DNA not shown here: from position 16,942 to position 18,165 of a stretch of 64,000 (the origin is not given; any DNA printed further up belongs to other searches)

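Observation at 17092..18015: Catalytically dead HemC homologue next to serS, away from any hem genes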

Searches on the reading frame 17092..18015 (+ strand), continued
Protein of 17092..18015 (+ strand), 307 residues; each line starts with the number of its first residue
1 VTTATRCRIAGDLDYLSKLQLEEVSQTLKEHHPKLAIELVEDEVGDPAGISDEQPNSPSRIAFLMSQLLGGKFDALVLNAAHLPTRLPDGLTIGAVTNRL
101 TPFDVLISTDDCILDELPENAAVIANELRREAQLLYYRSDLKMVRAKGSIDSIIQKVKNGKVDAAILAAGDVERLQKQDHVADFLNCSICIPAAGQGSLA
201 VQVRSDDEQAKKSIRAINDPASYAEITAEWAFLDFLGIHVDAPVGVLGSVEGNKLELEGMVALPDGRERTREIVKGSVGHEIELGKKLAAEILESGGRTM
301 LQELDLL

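Call 31: fold_search(model_id=the predicted structure, library=pdb)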
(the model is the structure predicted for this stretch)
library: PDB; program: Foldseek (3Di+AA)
matches with E <= 10: 1262; with E <= 0.001: 554
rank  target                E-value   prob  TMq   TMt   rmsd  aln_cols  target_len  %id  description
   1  1ah5                  5.7e-34  1.00  0.89  0.91   2.2       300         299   29  REDUCED FORM SELENOMETHIONINE-LABELLED HYDROXYMETHYLBILANE SYNTHASE DETERMINED BY MAD (released 1997-10-15)
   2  1pda                  6.9e-34  1.00  0.87  0.90   3.4       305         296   29  STRUCTURE OF PORPHOBILINOGEN DEAMINASE REVEALS A FLEXIBLE MULTIDOMAIN POLYMERASE WITH A SINGLE CATALYTIC SITE (released 1993-10-31)
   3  5ov4                  8.4e-34  1.00  0.86  0.91   1.9       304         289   29  Bacillus megaterium porphobilinogen deaminase D82A mutant (released 2017-10-11)
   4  5ov6                  1.2e-33  1.00  0.87  0.93   1.8       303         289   28  Bacillus megaterium porphobilinogen deaminase D82N mutant (released 2017-09-06)
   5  2ypn                  1.4e-33  1.00  0.88  0.92   2.0       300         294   29  Hydroxymethylbilane synthase (released 1999-02-02)
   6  5ov5                  1.5e-33  1.00  0.86  0.91   2.4       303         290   28  Bacillus megaterium porphobilinogen deaminase D82E mutant (released 2017-09-06)
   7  7ccx_C                4.4e-33  1.00  0.88  0.88   2.4       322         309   26  Crystal structure of the holo form of human hydroxymethylbilane synthase (released 2021-03-17)
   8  1ypn                  9.5e-33  1.00  0.86  0.90   3.3       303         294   29  REDUCED FORM HYDROXYMETHYLBILANE SYNTHASE (K59Q MUTANT) CRYSTAL STRUCTURE AFTER 2 HOURS IN A FLOW CELL DETERMINED BY TIM (released 1999-03-02)
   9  7aak_A                1.7e-32  1.00  0.88  0.79   3.3       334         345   26  Human porphobilinogen deaminase R173W mutant crystallized in the ES2 intermediate state (released 2021-02-17)
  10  7aaj_A                1.7e-32  1.00  0.88  0.84   2.9       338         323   25  Human porphobilinogen deaminase in complex with cofactor (released 2021-02-17)
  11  7ccx_A                2.2e-32  1.00  0.87  0.84   2.4       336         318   25  Crystal structure of the holo form of human hydroxymethylbilane synthase (released 2021-03-17)
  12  5h6o                  3.2e-32  1.00  0.87  0.95   1.9       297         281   27  Porphobilinogen deaminase from Vibrio Cholerae (released 2017-11-15)
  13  4mlv                  4.7e-32  1.00  0.88  0.93   1.7       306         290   28  Crystal Structure of Bacillus megaterium porphobilinogen deaminase (released 2014-04-02)
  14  7aaj_B                5.3e-32  1.00  0.89  0.85   2.5       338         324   25  Human porphobilinogen deaminase in complex with cofactor (released 2021-02-17)
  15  7cd0_A                7.3e-32  1.00  0.87  0.83   2.2       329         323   26  Crystal structure of the 2-iodoporphobilinogen-bound ES2 intermediate form of human hydroxymethylbilane synthase (released 2021-03-17)
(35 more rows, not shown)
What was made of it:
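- On Type II periplasmic solute-binding protein: Remote Foldseek hits at E about 1e-8 to 1e-9 and TM 0.36-0.44 (call 31).
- The top 32 Foldseek hits are all HMBS; 1ah5 gives TMq 0.89 at rmsd 2.2 (call 31). After HMBS, the next Foldseek hits are solute-binding proteins at TM about 0.4 (call 31). Asp84 is required for every deamination step (established enzymology; B. megaterium D82A/N/E variants have been crystallised, call 31).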

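Call 33: find_encoding_contigs(protein=P0125, flank=8000, max_places=2)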
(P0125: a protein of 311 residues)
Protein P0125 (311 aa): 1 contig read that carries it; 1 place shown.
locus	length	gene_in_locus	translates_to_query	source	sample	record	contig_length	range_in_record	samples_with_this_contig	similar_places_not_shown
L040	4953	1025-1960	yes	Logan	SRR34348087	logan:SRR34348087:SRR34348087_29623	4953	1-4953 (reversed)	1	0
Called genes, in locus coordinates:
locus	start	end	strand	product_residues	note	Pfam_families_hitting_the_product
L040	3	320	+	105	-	?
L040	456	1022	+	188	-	PF13241:NAD_binding_7, PF14824:Sirohm_synth_M (weak)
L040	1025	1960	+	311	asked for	PF01379:Porphobil_deam, PF03900:Porphobil_deamC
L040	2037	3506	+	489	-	PF00590:TP_methylase, PF02602:HEM4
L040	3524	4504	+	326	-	PF00490:ALAD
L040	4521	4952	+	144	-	?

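Call 34: find_encoding_contigs(protein=P0129, flank=8000, max_places=2)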
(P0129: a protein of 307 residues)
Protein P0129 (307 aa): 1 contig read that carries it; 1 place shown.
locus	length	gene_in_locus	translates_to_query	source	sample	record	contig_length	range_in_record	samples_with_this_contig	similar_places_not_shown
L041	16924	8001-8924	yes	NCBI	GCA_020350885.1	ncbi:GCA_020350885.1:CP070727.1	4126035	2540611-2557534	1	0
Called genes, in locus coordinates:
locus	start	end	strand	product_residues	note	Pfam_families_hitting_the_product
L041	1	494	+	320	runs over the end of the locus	PF01370:Epimerase, PF02719:Polysacc_synt_2, PF04321:RmlD_sub_bind, PF16363:GDP_Man_Dehyd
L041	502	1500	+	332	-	PF00106:adh_short (faint), PF01073:3Beta_HSD, PF01370:Epimerase, PF02719:Polysacc_synt_2 (weak), PF04321:RmlD_sub_bind, PF07993:NAD_binding_4 (faint), PF16363:GDP_Man_Dehyd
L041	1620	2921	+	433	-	PF03721:UDPG_MGDP_dh_N, PF00984:UDPG_MGDP_dh, PF03720:UDPG_MGDP_dh_C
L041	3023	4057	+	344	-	PF01073:3Beta_HSD, PF01370:Epimerase, PF02719:Polysacc_synt_2, PF04321:RmlD_sub_bind, PF07993:NAD_binding_4, PF13460:NAD_binding_10 (weak), PF16363:GDP_Man_Dehyd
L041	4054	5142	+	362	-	PF02350:Epimerase_2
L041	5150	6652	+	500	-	PF01943:Polysacc_synt, PF13440:Polysacc_synt_3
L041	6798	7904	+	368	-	PF00953:Glycos_transf_4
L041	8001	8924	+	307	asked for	PF01379:Porphobil_deam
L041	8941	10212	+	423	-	PF02403:Seryl_tRNA_N, PF00587:tRNA-synt_2b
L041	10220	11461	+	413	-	PF00512:HisKA (weak), PF02518:HATPase_c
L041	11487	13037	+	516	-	PF00072:Response_reg, PF08665:PglZ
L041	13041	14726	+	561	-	PF13231:PMT_2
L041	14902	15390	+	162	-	PF02367:TsaE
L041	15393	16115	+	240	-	PF00814:TsaD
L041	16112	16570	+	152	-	PF00583:Acetyltransf_1, PF13673:Acetyltransf_10, PF13508:Acetyltransf_7, PF08445:FR47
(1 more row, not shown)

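Call 35: find_encoding_contigs(protein=P0126, flank=8000, max_places=2)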
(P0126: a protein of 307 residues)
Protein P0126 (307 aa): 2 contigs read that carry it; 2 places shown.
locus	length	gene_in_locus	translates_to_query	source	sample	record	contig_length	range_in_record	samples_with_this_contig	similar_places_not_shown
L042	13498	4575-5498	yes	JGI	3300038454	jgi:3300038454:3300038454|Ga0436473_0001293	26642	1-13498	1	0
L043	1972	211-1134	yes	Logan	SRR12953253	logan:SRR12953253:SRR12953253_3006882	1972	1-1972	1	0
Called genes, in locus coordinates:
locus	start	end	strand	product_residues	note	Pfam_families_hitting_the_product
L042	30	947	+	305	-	PF01408:GFO_IDH_MocA, PF02894:GFO_IDH_MocA_C, PF22725:GFO_IDH_MocA_C3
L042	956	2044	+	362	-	PF02350:Epimerase_2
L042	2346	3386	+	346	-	PF01073:3Beta_HSD, PF01370:Epimerase, PF02719:Polysacc_synt_2, PF13460:NAD_binding_10 (weak), PF16363:GDP_Man_Dehyd, PF07993:NAD_binding_4 (weak)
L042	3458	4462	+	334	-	PF00953:Glycos_transf_4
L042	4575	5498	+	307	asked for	PF01379:Porphobil_deam, PF03900:Porphobil_deamC (weak)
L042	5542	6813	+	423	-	PF02403:Seryl_tRNA_N, PF00587:tRNA-synt_2b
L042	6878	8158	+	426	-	PF02518:HATPase_c, PF13581:HATPase_c_2 (weak), PF13589:HATPase_c_3 (weak)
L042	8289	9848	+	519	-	PF00072:Response_reg, PF08665:PglZ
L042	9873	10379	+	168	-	PF02367:TsaE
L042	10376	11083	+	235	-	PF00814:TsaD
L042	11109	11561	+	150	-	PF13527:Acetyltransf_9 (weak), PF00583:Acetyltransf_1, PF13673:Acetyltransf_10, PF13508:Acetyltransf_7, PF08445:FR47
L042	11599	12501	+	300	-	PF17848:Zn_ribbon_ACC, PF01039:Carboxyl_trans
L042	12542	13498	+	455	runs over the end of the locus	PF02875:Mur_ligase_C, PF27239:FOL3_C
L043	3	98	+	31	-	?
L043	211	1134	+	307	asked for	PF01379:Porphobil_deam, PF03900:Porphobil_deamC (weak)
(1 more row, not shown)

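Call 36: list_cluster_members(proteins=[P0129, P0126, P0131, P0139, P0142, P0160, P0123, P0125, P0133, P0145])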
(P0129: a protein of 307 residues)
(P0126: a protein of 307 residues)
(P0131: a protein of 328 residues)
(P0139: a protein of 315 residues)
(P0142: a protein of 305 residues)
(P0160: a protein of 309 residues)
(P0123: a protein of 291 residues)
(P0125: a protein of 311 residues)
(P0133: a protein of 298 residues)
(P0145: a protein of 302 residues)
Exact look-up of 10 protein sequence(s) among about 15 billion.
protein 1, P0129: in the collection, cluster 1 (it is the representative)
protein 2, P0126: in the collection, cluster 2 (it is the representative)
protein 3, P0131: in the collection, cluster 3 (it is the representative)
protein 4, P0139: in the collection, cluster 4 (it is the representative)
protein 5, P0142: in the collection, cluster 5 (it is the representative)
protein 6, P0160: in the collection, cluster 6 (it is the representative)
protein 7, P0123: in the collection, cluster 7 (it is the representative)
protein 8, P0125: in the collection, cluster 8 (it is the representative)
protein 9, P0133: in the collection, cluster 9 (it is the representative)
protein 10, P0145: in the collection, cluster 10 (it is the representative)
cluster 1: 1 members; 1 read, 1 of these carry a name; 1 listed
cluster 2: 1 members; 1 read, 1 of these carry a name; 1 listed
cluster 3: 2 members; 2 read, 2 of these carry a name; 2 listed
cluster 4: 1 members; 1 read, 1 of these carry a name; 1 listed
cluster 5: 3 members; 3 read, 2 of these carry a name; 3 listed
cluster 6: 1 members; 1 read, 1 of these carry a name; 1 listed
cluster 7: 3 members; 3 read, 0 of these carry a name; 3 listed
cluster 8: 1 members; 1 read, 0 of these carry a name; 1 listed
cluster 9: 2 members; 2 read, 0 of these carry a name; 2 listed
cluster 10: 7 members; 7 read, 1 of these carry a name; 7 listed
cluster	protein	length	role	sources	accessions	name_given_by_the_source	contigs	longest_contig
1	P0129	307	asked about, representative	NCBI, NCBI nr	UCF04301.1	MAG: hypothetical protein JSV33_10150 [bacterium]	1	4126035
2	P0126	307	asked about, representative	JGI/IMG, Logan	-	hydroxymethylbilane synthase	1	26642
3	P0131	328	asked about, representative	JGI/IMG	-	hydroxymethylbilane synthase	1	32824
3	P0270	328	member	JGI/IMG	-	hydroxymethylbilane synthase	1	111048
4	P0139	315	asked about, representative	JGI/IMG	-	hydroxymethylbilane synthase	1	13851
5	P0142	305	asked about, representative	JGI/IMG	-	hydroxymethylbilane synthase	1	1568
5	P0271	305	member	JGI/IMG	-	hydroxymethylbilane synthase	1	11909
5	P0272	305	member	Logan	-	-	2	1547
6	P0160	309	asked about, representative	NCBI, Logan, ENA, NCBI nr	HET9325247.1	MAG TPA: hydroxymethylbilane synthase [Candidatus Eisenbacteria bacterium] | hydroxymethylbilane synthase [Candidatus Eisenbacteria bacterium]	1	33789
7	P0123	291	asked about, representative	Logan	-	-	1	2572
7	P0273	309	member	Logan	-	-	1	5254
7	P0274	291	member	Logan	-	-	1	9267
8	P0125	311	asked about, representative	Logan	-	-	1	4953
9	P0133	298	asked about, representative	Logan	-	-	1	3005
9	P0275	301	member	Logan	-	-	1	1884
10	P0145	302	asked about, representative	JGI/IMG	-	hydroxymethylbilane synthase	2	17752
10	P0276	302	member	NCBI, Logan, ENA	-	-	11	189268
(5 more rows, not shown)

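Call 37: find_encoding_contigs(protein=P0160, flank=8000, max_places=1)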
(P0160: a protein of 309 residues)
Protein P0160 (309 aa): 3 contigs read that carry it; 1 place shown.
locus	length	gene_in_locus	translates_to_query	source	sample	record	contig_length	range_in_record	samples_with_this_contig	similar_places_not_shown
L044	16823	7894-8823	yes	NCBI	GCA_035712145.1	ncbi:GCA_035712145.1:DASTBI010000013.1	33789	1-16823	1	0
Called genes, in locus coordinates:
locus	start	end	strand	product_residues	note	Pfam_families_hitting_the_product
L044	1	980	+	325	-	PF01702:TGT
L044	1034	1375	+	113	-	PF02699:YajC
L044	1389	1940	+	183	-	PF01327:Pep_deformylase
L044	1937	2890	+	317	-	PF00551:Formyl_trans_N, PF02911:Formyl_trans_C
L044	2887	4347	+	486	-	PF01029:NusB, PF22458:RsmF-B_ferredox, PF01135:PCMT (weak), PF01189:Methyltr_RsmB-F, PF13649:Methyltransf_25 (weak)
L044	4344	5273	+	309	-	PF03793:PASTA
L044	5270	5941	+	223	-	PF00834:Ribul_P_3_epim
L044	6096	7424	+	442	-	PF02881:SRP54_N, PF06414:Zeta_toxin (weak), PF13401:AAA_22 (faint), PF00448:SRP54, PF01656:CbiA (faint), PF02978:SRP_SPB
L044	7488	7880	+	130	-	PF00886:Ribosomal_S16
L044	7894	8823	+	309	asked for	PF01379:Porphobil_deam, PF03900:Porphobil_deamC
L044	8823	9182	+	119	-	PF13414:TPR_11 (weak), PF13432:TPR_16, PF00515:TPR_1 (weak), PF07719:TPR_2 (weak)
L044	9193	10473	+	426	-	PF02403:Seryl_tRNA_N, PF00587:tRNA-synt_2b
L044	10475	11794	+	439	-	PF00512:HisKA (weak), PF02518:HATPase_c, PF13589:HATPase_c_3 (weak)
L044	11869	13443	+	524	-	PF00072:Response_reg, PF08665:PglZ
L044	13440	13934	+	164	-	PF02367:TsaE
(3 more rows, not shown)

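Call 38: find_encoding_contigs(protein=P0270, flank=8000, max_places=1)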
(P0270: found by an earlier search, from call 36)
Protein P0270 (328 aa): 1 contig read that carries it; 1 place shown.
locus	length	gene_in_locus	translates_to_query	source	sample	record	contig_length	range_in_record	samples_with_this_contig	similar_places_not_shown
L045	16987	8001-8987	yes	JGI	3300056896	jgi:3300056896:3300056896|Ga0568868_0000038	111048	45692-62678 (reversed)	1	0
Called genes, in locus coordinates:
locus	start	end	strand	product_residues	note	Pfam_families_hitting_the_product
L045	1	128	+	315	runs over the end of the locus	PF01073:3Beta_HSD (faint), PF01370:Epimerase, PF04321:RmlD_sub_bind (faint), PF05368:NmrA, PF13460:NAD_binding_10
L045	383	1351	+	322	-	PF01370:Epimerase, PF02719:Polysacc_synt_2, PF04321:RmlD_sub_bind, PF16363:GDP_Man_Dehyd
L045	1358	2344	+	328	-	PF01073:3Beta_HSD (weak), PF01370:Epimerase, PF04321:RmlD_sub_bind, PF16363:GDP_Man_Dehyd, PF07993:NAD_binding_4 (weak)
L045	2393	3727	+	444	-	PF03721:UDPG_MGDP_dh_N, PF00984:UDPG_MGDP_dh, PF03720:UDPG_MGDP_dh_C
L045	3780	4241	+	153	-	PF00908:dTDP_sugar_isom, PF14667:Polysacc_synt_C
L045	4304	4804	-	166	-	PF00300:His_Phos_1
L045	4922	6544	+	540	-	PF01943:Polysacc_synt, PF01554:MatE (weak), PF03023:MurJ, PF13440:Polysacc_synt_3 (weak), PF01554:MatE (weak)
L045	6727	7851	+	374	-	PF00953:Glycos_transf_4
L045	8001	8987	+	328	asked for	PF01379:Porphobil_deam, PF03900:Porphobil_deamC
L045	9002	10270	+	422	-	PF02403:Seryl_tRNA_N, PF00587:tRNA-synt_2b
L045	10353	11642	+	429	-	PF02518:HATPase_c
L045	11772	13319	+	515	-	PF00072:Response_reg, PF08665:PglZ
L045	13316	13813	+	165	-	PF02367:TsaE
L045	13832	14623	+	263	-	PF00814:TsaD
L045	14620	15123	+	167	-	PF13480:Acetyltransf_6 (weak), PF13527:Acetyltransf_9 (weak), PF00583:Acetyltransf_1, PF13673:Acetyltransf_10, PF13508:Acetyltransf_7, PF08445:FR47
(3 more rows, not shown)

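Call 39: find_encoding_contigs(protein=P0271, flank=8000, max_places=1)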
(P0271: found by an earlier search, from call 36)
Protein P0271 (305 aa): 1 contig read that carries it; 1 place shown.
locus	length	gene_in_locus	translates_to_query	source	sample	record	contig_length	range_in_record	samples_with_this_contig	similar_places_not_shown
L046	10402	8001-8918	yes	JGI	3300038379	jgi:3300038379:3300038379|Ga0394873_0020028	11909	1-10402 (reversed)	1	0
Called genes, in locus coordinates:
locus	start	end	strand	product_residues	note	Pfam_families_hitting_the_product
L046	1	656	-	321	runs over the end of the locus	PF00676:E1_dh, PF13292:DXP_synthase_N (faint)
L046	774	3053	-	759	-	PF00403:HMA, PF00122:E1-E2_ATPase, PF00702:Hydrolase, PF08282:Hydrolase_3 (faint)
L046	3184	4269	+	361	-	PF01883:FeS_assembly_P, PF02374:ArsA_ATPase (faint), PF09140:MipZ (weak), PF10609:ParA, PF13614:AAA_31, PF01656:CbiA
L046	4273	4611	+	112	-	PF06155:GBBH-like_N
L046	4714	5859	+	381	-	PF00083:Sugar_tr (weak), PF07690:MFS_1, PF12832:MFS_1_like (weak), PF07690:MFS_1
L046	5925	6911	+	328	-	PF01717:Meth_synt_2, PF08267:Meth_synt_1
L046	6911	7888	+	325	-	PF01717:Meth_synt_2, PF08267:Meth_synt_1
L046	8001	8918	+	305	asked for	PF01379:Porphobil_deam, PF03900:Porphobil_deamC (weak)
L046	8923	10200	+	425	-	PF02403:Seryl_tRNA_N, PF00587:tRNA-synt_2b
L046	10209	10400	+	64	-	?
